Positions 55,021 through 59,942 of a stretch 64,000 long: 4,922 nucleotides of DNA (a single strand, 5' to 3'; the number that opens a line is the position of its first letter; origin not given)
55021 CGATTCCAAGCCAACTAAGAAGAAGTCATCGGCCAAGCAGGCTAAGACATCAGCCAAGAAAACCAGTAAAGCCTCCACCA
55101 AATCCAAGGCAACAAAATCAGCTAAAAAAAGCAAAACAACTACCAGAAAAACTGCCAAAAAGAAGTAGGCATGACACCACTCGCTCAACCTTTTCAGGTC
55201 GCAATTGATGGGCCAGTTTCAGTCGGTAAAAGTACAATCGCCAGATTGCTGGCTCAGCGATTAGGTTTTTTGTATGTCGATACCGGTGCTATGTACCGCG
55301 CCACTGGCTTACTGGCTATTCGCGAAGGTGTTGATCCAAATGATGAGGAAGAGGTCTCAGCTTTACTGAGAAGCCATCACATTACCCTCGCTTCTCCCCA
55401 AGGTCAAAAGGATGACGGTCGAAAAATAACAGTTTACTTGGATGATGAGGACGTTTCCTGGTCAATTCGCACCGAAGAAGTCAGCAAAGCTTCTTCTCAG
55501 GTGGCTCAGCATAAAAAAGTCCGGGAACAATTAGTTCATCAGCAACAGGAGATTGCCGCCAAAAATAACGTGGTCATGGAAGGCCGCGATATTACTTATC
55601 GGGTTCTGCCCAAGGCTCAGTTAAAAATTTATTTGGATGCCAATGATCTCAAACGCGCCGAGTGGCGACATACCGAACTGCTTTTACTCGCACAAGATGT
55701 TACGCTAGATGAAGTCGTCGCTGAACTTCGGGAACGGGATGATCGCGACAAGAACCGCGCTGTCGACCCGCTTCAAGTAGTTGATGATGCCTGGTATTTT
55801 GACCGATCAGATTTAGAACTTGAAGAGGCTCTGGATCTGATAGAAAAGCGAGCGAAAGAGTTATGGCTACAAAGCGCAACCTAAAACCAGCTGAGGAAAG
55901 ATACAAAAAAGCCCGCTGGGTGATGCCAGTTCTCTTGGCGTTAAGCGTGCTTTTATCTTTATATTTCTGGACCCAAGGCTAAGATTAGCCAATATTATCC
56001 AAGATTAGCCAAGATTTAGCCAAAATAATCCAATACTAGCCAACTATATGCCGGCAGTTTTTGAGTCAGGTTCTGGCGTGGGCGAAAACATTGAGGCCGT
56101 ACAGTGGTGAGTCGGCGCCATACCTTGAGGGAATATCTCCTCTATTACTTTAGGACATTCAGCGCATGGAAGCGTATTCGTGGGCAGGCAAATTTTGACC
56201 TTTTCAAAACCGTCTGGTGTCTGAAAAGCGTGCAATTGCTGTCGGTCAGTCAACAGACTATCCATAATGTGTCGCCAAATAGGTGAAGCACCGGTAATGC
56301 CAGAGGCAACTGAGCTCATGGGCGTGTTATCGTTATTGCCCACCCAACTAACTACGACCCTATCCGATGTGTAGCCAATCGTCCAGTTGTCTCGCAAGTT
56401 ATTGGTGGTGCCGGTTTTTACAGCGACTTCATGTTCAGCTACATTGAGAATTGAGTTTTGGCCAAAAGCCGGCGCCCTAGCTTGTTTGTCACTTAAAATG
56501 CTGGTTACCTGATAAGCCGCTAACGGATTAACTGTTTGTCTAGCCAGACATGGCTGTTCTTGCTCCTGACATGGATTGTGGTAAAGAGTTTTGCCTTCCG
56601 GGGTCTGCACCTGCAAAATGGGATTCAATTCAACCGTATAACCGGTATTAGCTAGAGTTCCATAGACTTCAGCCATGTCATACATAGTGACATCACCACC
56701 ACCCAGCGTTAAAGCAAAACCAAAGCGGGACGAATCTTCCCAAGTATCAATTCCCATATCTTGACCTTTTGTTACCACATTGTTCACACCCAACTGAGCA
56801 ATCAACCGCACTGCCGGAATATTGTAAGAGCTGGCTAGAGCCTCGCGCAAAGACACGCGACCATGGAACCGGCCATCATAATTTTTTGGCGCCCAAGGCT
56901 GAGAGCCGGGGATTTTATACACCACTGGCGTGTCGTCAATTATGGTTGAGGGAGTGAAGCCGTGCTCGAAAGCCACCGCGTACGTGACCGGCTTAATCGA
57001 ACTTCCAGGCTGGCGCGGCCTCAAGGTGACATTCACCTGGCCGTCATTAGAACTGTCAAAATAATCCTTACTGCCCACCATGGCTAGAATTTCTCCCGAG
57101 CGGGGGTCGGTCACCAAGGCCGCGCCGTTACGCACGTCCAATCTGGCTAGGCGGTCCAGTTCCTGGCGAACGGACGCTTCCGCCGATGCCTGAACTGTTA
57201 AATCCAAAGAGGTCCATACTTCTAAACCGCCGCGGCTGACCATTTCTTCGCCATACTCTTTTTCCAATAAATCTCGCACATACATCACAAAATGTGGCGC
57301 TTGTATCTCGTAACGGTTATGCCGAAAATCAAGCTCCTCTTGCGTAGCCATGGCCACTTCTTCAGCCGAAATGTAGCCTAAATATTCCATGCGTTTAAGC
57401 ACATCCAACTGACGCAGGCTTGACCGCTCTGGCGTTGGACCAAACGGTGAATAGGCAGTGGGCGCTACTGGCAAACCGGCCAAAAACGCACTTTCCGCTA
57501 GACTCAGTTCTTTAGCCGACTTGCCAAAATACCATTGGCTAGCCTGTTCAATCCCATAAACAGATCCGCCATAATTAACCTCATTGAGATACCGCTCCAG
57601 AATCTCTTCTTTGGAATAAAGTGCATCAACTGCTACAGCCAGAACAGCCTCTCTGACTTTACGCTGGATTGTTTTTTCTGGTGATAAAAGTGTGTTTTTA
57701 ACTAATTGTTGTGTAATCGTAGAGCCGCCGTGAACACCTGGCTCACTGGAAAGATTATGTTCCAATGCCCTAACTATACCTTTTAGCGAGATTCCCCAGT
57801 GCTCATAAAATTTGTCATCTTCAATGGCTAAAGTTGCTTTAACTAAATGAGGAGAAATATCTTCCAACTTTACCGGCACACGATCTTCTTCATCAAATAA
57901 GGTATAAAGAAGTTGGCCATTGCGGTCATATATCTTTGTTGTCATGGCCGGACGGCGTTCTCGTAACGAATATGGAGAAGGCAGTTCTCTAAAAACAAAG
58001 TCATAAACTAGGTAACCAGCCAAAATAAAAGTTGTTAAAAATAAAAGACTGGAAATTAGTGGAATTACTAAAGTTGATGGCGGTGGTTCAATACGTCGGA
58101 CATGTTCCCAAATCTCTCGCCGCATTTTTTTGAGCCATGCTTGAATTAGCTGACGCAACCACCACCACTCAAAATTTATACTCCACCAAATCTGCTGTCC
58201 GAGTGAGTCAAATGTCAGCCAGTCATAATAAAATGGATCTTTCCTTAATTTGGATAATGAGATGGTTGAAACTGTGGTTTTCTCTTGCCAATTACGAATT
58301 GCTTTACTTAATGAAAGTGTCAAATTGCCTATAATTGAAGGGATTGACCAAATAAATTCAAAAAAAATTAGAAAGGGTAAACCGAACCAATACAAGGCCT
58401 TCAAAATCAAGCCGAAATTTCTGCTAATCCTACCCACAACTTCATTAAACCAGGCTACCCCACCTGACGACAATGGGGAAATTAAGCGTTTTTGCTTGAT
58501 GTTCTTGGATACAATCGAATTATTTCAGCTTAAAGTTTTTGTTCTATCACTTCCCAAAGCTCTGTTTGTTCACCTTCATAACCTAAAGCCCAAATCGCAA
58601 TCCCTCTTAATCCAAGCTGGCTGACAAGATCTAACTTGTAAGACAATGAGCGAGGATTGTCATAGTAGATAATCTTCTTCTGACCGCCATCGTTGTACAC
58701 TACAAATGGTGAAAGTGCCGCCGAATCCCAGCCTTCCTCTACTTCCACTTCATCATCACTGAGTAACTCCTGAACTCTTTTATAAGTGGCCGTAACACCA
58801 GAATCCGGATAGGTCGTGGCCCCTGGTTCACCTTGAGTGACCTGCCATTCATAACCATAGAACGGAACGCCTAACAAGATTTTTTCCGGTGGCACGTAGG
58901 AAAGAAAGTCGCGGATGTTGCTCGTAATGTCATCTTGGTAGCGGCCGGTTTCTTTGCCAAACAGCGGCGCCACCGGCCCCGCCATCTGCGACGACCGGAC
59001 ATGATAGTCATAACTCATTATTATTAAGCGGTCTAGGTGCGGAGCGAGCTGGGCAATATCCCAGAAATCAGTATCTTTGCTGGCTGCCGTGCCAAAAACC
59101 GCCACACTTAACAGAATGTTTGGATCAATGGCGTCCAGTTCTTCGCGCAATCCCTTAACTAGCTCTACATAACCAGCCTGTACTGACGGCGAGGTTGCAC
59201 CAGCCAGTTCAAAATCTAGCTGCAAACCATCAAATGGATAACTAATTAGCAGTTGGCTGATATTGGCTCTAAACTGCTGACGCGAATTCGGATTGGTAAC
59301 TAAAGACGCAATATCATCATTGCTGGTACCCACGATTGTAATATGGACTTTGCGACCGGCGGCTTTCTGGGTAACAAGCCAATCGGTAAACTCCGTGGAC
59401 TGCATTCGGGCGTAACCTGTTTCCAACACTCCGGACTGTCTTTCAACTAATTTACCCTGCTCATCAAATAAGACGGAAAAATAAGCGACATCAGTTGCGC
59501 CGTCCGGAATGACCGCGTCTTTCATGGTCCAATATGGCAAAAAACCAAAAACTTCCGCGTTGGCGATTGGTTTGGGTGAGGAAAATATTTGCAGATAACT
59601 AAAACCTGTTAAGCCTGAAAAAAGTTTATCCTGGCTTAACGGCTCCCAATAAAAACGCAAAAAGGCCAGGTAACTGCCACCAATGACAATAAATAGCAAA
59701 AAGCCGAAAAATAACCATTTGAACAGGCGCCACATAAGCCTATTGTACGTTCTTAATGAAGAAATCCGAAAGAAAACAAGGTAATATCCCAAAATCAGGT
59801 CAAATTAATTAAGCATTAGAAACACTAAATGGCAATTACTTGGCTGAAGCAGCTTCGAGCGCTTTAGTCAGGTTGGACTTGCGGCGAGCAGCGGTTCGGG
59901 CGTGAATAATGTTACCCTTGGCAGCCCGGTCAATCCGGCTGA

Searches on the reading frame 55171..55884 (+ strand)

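Call 59: search_protein_families(library=pfam, proteins=[window:55171-55884:+], max_evalue=0.0001)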
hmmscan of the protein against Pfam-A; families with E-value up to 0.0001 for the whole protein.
window:55171-55884:+ (237 aa): 3 families
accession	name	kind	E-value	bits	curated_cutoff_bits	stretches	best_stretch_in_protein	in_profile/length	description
PF02224.24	Cytidylate_kin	-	5.6e-63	212.9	26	1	10-228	1-209/211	Cytidylate kinase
PF13189.12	Cytidylate_kin2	-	4.7e-07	30.6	28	1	10-195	2-152/176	Cytidylate kinase-like family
PF13238.12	AAA_18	-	2.9e-05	25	29.4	0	10-162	1-104/128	AAA domain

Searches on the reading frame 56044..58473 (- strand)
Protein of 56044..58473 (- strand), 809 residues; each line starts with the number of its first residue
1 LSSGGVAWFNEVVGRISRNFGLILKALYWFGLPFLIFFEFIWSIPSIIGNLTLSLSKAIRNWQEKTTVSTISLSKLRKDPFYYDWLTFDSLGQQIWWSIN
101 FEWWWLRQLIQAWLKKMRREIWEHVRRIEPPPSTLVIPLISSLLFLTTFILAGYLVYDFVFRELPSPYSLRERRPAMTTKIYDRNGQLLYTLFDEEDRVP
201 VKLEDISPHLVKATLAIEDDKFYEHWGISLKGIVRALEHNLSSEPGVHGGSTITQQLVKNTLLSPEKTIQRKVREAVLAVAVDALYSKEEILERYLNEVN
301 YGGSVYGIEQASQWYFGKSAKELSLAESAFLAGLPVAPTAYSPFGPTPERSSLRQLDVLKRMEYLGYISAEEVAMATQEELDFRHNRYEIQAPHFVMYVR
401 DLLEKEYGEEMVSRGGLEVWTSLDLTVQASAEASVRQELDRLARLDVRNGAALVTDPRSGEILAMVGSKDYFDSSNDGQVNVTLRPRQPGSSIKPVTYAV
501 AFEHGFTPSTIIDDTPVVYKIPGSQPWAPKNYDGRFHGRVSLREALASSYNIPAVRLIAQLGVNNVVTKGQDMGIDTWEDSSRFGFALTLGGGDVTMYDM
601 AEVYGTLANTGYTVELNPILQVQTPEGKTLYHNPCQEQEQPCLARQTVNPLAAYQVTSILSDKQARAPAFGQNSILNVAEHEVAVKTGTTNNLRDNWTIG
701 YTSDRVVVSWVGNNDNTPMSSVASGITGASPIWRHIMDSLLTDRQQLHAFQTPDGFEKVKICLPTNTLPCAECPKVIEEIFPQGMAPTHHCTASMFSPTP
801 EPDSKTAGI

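Call 59: search_protein_families(library=pfam, proteins=[window:56044-58473:-], max_evalue=0.0001)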
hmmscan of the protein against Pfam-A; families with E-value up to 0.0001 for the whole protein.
window:56044-58473:- (809 aa): 2 families
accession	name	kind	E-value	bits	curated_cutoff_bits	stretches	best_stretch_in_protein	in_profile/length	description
PF00912.28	Transgly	-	8.9e-62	208.1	27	1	186-362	2-177/178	Transglycosylase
PF00905.27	Transpeptidase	-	7.9e-25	88.1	22.1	1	450-737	1-298/299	Penicillin binding protein transpeptidase domain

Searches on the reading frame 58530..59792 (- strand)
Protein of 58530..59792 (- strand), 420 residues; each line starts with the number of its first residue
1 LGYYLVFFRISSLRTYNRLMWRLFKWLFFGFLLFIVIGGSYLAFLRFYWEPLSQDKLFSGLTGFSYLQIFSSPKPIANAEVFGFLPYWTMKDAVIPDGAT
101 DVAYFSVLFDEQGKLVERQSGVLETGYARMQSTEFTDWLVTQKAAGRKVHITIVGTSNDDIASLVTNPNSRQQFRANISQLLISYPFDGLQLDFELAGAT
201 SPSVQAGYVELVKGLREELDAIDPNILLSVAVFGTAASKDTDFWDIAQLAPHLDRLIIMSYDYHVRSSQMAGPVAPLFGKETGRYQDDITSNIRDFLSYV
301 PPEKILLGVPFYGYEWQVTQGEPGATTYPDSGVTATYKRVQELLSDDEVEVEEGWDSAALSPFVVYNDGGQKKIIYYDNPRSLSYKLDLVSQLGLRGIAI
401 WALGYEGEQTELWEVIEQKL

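Call 59: search_protein_families(library=pfam, proteins=[window:58530-59792:-], max_evalue=0.0001)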
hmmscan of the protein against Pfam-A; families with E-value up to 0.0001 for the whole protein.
window:58530-59792:- (420 aa): 1 family
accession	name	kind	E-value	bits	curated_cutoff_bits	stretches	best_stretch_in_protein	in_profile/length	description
PF00704.34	Glyco_hydro_18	-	7.4e-44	151.1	29.6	1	96-405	20-316/317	Glycosyl hydrolases family 18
